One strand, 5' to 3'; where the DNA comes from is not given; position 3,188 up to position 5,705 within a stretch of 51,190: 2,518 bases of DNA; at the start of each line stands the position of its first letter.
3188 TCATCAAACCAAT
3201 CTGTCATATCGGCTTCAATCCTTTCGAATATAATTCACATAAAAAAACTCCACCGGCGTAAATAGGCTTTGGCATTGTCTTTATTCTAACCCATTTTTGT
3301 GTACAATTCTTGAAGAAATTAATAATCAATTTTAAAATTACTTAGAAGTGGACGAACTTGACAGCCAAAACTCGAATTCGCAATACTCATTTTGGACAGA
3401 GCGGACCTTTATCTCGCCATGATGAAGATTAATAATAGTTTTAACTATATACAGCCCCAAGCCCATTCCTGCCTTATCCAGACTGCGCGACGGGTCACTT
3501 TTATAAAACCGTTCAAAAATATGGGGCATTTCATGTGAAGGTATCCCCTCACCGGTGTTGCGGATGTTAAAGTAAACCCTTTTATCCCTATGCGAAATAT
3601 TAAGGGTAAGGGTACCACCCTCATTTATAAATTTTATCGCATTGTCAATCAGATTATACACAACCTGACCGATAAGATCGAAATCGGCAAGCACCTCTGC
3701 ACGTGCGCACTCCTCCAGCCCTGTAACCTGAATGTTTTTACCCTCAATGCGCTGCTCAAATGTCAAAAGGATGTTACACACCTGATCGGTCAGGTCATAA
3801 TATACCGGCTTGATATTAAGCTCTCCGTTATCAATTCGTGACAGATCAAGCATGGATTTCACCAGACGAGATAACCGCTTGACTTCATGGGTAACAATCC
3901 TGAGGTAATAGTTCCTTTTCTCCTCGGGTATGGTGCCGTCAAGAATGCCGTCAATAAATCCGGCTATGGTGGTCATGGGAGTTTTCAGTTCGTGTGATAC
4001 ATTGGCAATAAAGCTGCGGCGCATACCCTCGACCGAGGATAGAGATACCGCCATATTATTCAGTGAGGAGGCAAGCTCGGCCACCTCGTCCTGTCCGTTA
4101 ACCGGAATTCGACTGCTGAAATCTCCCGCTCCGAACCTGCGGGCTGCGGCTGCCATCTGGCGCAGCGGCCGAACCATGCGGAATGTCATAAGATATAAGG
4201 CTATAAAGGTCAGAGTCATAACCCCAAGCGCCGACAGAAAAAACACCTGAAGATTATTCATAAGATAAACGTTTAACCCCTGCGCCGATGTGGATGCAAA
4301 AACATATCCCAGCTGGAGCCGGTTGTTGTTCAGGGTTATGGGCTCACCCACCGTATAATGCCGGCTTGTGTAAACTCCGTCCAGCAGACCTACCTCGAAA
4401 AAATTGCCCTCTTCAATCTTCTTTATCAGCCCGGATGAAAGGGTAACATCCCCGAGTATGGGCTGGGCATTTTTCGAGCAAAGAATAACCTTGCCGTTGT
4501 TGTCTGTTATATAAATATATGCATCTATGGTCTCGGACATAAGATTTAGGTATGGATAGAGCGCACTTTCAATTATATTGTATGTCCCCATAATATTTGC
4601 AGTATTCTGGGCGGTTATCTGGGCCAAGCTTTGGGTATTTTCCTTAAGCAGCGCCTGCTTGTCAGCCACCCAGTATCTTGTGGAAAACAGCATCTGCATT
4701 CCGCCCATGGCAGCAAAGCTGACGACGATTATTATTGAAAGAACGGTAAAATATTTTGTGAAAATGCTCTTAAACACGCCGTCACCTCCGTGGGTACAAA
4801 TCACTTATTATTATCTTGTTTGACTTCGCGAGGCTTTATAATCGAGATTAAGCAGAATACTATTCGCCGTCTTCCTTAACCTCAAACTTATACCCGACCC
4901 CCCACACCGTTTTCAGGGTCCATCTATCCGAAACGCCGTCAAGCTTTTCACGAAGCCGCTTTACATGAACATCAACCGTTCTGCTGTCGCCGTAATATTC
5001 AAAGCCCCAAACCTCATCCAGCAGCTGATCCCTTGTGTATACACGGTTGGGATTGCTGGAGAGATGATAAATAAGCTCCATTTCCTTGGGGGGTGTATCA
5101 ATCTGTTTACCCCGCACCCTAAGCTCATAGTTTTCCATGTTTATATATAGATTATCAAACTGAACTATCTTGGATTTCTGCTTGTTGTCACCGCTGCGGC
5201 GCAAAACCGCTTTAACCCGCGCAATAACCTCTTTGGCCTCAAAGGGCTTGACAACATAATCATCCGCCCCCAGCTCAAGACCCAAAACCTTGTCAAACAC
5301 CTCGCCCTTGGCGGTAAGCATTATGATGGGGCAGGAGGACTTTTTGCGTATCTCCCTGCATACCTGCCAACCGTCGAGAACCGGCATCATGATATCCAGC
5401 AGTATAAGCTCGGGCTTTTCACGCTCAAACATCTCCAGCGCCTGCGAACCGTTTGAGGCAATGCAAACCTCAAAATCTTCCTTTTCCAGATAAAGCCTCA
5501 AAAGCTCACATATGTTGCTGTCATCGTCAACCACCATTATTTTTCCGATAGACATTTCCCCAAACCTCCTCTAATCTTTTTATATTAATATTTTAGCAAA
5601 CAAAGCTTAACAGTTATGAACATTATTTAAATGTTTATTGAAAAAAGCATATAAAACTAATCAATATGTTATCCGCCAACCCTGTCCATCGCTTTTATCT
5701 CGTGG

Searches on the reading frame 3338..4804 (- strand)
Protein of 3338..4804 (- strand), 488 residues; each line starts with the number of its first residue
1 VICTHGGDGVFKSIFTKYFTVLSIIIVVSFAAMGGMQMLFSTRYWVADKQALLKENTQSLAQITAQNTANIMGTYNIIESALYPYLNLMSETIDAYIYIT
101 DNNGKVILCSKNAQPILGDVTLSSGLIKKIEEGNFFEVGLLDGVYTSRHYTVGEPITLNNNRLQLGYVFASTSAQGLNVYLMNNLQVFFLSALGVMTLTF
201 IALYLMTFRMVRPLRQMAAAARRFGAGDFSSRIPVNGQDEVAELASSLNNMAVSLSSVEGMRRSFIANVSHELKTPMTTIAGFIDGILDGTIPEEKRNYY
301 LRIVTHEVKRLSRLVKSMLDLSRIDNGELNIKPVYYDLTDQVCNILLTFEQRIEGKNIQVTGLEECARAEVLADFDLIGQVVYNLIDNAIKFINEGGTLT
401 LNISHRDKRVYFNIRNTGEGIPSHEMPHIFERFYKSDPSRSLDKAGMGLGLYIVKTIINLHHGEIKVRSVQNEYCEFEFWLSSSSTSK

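Call 54: search_protein_families(library=pfam, proteins=[window:3338-4804:-], max_evalue=0.001)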
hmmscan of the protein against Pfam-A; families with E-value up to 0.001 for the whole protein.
window:3338-4804:- (488 aa): 4 families
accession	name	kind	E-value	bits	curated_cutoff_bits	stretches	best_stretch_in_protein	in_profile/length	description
PF02518.31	HATPase_c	-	6.8e-25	88.1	26.4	1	374-482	2-108/111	Histidine kinase-, DNA gyrase B-, and HSP90-like ATPase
PF00512.31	HisKA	-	4.2e-18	65.6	26.9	1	261-327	1-66/66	His Kinase A (phospho-acceptor) domain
PF00672.30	HAMP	-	1.4e-17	64.1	25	1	207-256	3-52/53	HAMP domain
PF14501.12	HATPase_c_5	-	2.3e-06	27.9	22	1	380-472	8-93/102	GHKL domain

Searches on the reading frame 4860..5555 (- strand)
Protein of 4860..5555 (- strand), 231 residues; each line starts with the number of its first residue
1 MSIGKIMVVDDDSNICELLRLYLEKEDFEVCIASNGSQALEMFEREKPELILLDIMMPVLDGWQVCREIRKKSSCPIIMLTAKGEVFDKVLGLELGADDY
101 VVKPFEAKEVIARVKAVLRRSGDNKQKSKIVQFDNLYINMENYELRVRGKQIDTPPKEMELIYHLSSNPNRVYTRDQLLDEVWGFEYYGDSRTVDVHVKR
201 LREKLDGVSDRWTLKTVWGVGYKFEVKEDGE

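Call 54: search_protein_families(library=pfam, proteins=[window:4860-5555:-], max_evalue=0.001)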
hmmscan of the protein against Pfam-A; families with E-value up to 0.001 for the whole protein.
window:4860-5555:- (231 aa): 3 families
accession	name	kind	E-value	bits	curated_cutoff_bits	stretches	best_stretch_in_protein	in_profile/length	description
PF00072.30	Response_reg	-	1.9e-32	112.1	30.2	1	6-115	1-111/111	Response regulator receiver domain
PF00486.34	Trans_reg_C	-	5e-26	91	26.2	1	149-224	1-77/77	Transcriptional regulatory protein, C terminal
PF23198.2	PDE8A_N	-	4.8e-06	27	29.6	1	7-80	14-90/147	PDE8A-like, N-terminal domain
